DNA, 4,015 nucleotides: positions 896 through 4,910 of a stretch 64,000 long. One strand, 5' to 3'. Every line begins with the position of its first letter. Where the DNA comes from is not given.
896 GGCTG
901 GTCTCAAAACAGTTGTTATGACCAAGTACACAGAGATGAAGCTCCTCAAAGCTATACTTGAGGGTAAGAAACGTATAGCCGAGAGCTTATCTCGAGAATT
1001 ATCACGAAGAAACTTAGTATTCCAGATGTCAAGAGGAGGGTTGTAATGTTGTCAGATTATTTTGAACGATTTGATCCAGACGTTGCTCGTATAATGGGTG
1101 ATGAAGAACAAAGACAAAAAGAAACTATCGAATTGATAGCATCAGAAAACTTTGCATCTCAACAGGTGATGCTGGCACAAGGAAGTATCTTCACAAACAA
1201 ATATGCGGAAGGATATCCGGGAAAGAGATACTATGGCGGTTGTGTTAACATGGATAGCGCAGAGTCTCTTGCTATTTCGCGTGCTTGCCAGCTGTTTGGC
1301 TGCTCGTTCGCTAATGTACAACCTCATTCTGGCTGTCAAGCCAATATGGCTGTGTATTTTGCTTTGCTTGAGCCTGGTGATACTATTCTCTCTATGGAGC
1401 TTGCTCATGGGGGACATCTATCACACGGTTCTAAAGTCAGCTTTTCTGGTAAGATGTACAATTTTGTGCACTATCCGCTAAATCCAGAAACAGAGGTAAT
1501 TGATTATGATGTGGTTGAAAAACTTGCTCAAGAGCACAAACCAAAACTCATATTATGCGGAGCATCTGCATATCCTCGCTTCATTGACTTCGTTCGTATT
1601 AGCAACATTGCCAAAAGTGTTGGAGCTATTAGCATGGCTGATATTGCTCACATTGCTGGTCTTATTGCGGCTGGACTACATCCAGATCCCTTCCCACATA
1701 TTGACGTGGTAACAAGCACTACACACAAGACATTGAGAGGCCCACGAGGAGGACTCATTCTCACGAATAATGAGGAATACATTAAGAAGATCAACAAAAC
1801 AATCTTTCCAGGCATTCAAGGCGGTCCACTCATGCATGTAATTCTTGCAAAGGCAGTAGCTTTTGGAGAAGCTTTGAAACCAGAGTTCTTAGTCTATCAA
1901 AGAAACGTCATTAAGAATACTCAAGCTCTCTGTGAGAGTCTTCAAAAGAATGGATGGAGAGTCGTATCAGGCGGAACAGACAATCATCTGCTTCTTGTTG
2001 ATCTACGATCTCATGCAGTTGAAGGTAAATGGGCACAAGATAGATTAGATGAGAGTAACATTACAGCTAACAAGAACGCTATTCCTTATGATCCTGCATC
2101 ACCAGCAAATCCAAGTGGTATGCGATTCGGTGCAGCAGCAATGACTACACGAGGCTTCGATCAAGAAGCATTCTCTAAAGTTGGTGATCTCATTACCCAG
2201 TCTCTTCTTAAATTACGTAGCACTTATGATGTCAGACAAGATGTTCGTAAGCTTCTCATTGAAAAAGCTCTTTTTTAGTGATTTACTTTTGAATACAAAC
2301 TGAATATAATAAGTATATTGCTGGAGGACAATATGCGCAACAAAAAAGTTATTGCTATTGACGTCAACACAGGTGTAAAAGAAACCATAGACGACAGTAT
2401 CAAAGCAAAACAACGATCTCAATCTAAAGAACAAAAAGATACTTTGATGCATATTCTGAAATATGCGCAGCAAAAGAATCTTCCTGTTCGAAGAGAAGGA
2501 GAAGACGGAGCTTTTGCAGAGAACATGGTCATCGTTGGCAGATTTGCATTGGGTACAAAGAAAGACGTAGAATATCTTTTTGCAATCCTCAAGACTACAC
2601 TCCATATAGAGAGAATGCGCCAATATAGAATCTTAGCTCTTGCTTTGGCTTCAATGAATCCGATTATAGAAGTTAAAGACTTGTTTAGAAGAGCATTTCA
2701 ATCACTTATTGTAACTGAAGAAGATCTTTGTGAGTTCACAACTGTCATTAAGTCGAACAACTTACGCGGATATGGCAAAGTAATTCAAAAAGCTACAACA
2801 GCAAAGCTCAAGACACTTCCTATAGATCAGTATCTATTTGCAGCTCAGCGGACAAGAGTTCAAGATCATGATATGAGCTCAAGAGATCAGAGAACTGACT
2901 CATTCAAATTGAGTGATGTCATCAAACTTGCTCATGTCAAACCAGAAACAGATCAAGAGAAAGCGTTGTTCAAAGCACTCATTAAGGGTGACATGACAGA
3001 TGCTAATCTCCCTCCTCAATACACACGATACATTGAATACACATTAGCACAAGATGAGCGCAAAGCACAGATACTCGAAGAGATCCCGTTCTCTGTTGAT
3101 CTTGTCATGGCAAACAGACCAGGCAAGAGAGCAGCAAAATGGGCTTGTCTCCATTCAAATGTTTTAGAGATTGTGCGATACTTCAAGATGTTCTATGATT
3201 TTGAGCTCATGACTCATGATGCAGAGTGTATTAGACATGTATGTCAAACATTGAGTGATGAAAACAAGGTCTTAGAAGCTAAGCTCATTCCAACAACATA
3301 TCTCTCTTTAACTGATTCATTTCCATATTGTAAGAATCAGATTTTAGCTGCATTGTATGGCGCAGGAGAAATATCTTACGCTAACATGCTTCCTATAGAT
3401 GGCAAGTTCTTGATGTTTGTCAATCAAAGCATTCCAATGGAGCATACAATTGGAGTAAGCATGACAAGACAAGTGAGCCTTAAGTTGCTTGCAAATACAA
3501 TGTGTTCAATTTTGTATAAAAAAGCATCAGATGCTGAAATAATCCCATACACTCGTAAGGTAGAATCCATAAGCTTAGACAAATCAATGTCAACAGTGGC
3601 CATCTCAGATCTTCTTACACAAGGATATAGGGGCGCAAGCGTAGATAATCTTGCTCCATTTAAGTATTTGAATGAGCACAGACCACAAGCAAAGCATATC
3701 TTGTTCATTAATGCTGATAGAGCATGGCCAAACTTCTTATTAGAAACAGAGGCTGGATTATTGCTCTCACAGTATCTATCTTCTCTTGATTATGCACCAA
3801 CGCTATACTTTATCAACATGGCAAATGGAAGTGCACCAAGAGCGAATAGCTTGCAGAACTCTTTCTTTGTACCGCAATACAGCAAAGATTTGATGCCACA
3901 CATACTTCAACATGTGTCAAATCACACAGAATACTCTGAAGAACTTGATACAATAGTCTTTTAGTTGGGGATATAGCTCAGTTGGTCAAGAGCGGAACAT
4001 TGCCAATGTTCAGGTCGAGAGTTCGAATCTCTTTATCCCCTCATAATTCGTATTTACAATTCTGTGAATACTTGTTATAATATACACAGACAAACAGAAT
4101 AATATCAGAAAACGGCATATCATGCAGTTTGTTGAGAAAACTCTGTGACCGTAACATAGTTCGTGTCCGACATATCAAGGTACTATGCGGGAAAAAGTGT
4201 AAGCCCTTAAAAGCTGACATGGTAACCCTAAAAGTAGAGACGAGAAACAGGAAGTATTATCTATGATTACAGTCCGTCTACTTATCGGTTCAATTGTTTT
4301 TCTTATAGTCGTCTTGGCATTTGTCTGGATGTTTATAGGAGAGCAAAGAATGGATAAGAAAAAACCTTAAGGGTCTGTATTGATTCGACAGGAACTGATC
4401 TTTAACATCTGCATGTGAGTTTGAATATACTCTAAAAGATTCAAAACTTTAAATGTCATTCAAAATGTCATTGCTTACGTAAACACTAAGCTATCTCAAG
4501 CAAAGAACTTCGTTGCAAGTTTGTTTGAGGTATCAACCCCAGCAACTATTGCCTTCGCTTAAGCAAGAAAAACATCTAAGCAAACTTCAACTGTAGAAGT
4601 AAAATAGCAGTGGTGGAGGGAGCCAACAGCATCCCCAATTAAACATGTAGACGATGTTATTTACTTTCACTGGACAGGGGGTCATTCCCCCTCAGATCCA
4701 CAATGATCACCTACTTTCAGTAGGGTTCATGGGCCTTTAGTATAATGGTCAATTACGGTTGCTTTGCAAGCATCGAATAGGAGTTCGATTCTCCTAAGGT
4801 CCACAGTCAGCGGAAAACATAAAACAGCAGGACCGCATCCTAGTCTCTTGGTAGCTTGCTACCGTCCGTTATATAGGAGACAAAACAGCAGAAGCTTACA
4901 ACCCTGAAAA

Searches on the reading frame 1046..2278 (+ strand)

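Call 54: search_protein_families(library=phrogs, proteins=[window:1046-2278:+], max_evalue=0.00001)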
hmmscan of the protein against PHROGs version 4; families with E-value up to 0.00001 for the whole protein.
window:1046-2278:+ (410 aa): 1 family
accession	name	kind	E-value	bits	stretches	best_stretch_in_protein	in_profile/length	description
phrog_9968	-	other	3.1e-171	571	1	7-403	4-399/412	methyltransferase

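Call 56: search_protein_families(library=pfam, proteins=[window:1046-2278:+], max_evalue=0.001)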
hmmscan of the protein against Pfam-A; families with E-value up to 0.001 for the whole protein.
window:1046-2278:+ (410 aa): 3 families
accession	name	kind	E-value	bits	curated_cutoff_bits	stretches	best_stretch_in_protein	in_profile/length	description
PF00464.25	SHMT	-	9.1e-162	538.6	27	1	7-383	2-399/399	Serine hydroxymethyltransferase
PF00155.27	Aminotran_1_2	-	4.9e-08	33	19.7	1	89-369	67-352/361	Aminotransferase class I and II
PF01053.26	Cys_Met_Meta_PP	-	9.1e-06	24.9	27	1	94-252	74-225/381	Cys/Met metabolism PLP-dependent enzyme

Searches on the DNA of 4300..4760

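Call 94: search_rna_families(source=window, start=4300, end=4760, threshold=gathering, show_alignments=1)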
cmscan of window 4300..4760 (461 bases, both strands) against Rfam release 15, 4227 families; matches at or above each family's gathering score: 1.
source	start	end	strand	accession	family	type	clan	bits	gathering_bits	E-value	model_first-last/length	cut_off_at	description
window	4371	4703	+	RF00023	tmRNA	Gene;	CL00001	65.1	47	3e-25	1-374/374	no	transfer-messenger RNA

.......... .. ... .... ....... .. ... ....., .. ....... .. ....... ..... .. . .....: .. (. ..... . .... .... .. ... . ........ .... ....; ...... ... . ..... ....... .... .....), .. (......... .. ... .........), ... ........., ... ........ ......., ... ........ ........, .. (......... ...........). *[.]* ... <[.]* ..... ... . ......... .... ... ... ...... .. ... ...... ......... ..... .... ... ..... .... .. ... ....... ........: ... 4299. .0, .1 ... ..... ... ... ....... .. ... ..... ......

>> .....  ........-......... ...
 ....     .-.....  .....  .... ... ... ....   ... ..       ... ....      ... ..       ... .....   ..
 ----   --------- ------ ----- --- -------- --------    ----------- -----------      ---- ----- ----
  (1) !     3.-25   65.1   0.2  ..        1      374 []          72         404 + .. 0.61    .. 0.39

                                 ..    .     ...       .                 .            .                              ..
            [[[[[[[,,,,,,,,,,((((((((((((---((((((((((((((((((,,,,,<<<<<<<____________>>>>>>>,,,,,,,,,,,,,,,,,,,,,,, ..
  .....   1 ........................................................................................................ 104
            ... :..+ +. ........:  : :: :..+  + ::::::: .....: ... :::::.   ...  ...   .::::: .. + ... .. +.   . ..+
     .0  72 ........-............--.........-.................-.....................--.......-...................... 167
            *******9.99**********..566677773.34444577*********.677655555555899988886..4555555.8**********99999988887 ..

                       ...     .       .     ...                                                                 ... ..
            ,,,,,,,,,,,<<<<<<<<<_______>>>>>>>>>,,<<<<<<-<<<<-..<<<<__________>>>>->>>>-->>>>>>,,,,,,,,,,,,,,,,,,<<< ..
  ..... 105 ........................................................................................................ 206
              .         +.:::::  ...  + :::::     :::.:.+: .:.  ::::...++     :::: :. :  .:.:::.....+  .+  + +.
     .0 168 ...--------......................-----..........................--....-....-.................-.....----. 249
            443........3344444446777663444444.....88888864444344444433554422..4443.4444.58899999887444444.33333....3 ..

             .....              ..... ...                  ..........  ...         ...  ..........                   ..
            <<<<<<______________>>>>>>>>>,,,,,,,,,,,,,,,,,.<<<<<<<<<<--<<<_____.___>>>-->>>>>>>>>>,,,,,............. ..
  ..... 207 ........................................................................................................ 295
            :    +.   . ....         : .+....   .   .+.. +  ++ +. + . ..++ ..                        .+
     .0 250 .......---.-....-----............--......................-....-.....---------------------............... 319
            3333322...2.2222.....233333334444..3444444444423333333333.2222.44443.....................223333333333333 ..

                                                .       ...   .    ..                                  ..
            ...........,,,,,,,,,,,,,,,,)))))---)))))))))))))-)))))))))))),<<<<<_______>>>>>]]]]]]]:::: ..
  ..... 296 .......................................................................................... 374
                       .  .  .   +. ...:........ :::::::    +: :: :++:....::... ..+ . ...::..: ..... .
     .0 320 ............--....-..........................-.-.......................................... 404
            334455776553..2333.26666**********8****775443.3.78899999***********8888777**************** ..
